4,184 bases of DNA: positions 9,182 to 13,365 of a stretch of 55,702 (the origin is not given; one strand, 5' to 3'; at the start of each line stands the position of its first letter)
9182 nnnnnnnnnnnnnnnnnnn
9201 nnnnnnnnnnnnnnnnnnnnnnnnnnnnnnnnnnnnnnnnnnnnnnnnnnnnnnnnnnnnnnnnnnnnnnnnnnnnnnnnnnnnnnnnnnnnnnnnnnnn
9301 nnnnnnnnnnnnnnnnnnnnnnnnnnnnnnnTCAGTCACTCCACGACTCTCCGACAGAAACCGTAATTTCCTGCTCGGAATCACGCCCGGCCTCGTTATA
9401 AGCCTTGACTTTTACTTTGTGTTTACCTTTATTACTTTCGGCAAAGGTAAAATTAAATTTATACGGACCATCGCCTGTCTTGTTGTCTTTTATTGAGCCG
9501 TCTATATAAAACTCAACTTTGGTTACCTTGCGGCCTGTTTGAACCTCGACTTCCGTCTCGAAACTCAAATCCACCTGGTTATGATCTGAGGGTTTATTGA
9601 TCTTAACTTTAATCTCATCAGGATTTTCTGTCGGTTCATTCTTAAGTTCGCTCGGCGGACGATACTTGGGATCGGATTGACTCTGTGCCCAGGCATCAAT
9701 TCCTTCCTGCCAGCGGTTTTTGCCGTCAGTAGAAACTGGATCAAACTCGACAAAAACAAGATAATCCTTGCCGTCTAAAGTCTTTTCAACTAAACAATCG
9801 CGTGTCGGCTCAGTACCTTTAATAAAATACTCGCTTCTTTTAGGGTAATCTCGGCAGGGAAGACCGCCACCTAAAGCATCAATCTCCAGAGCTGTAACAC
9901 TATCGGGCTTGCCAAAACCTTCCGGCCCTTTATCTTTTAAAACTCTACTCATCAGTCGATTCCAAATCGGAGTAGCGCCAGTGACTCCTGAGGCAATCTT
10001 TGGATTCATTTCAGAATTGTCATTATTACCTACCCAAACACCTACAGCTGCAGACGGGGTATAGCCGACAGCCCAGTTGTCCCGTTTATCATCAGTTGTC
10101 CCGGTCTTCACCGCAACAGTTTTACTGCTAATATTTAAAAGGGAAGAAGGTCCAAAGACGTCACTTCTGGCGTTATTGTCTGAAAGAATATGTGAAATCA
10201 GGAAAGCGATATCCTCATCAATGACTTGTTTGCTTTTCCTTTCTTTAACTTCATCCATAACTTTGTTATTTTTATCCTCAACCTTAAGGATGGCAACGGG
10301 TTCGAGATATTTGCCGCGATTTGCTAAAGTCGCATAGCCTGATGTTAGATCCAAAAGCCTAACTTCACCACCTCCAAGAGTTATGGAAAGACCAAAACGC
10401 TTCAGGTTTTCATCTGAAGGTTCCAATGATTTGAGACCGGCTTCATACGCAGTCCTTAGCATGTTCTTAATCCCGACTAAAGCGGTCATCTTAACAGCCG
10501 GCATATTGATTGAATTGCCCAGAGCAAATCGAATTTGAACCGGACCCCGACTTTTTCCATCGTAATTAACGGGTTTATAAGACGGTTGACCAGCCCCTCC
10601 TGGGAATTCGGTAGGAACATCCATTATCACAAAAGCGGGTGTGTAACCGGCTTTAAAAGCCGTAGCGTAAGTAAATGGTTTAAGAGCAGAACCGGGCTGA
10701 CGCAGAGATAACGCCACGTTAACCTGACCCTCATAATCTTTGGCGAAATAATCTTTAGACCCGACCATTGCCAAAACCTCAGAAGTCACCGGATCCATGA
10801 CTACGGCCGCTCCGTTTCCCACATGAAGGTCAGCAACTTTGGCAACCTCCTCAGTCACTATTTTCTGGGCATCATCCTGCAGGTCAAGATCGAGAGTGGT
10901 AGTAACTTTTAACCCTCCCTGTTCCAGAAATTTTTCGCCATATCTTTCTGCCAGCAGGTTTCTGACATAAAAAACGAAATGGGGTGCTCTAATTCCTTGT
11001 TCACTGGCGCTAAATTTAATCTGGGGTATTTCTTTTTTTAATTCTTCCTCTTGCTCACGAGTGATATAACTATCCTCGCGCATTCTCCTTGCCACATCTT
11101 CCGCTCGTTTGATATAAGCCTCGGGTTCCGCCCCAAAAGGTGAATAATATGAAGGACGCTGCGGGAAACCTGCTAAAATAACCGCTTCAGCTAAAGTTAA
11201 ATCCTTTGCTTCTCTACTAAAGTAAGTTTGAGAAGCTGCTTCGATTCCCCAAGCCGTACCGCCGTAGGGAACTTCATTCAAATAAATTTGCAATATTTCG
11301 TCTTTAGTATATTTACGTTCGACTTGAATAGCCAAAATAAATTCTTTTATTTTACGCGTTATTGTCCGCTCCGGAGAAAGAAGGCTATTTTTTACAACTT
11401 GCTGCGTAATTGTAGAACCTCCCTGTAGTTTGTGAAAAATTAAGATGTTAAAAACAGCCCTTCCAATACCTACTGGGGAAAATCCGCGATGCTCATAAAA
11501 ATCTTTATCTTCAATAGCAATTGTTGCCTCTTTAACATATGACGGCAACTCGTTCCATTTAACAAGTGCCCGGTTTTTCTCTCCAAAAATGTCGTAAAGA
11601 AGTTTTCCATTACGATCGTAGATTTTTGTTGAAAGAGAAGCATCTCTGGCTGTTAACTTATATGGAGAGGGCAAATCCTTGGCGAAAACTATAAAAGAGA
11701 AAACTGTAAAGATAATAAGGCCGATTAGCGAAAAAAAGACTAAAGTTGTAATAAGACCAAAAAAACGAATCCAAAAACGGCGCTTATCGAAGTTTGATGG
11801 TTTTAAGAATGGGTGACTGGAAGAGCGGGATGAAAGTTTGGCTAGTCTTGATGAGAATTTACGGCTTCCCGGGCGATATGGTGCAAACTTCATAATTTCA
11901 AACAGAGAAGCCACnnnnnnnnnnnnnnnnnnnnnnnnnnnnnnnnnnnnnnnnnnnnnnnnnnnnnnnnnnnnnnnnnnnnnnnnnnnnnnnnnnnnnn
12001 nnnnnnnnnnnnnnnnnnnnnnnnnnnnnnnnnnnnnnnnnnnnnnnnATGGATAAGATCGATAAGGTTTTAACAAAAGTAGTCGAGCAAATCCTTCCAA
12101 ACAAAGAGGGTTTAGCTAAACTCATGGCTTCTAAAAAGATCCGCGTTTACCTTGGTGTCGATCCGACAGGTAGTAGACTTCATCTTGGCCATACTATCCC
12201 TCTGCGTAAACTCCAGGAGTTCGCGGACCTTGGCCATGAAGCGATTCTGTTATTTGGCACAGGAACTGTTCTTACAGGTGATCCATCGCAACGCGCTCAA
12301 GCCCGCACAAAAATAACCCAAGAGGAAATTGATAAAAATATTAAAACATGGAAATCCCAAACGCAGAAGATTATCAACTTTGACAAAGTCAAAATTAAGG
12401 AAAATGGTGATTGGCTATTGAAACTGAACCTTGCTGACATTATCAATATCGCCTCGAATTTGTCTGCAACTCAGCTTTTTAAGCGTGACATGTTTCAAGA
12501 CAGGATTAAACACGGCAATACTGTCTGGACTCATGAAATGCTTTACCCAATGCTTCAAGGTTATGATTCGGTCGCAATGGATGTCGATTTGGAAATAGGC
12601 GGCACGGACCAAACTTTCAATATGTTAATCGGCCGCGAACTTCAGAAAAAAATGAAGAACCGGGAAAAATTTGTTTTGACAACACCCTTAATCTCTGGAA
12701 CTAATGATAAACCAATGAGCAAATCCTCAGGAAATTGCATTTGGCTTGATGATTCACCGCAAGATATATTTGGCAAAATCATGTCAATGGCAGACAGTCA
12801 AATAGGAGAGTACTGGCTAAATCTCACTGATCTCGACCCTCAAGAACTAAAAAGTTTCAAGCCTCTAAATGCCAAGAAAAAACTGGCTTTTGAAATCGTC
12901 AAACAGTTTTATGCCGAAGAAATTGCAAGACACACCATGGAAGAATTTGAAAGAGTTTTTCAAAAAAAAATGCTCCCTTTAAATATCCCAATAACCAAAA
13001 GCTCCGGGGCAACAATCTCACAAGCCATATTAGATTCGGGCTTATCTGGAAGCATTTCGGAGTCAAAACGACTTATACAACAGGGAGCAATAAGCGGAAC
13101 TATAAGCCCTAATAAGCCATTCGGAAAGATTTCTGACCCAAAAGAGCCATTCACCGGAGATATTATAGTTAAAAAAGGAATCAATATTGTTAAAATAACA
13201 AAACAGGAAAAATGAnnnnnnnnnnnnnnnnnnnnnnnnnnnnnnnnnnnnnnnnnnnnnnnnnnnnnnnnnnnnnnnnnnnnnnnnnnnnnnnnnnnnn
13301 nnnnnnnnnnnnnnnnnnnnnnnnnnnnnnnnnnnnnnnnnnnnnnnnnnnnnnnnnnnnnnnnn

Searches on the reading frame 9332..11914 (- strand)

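Call 16: search_protein_families(library=pfam, proteins=[window:9332-11914:-])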
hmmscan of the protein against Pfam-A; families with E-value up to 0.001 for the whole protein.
window:9332-11914:- (860 aa): 3 families
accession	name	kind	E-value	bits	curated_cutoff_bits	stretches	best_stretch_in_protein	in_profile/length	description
PF00912.28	Transgly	-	2.3e-60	203.5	27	1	103-278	2-177/178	Transglycosylase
PF00905.27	Transpeptidase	-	1.3e-24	87.4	22.1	1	368-655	1-298/299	Penicillin binding protein transpeptidase domain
PF17957.7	Big_7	-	8.3e-07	30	24.1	1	770-836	3-70/70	Bacterial Ig domain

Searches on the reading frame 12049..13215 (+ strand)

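Call 16: search_protein_families(library=pfam, proteins=[window:12049-13215:+])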
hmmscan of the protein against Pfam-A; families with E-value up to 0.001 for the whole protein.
window:12049-13215:+ (388 aa): 1 family
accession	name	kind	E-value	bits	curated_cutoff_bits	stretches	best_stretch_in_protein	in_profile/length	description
PF00579.31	tRNA-synt_1b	-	1.3e-61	208.9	21.1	1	28-305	3-292/292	tRNA synthetases class I (W and Y)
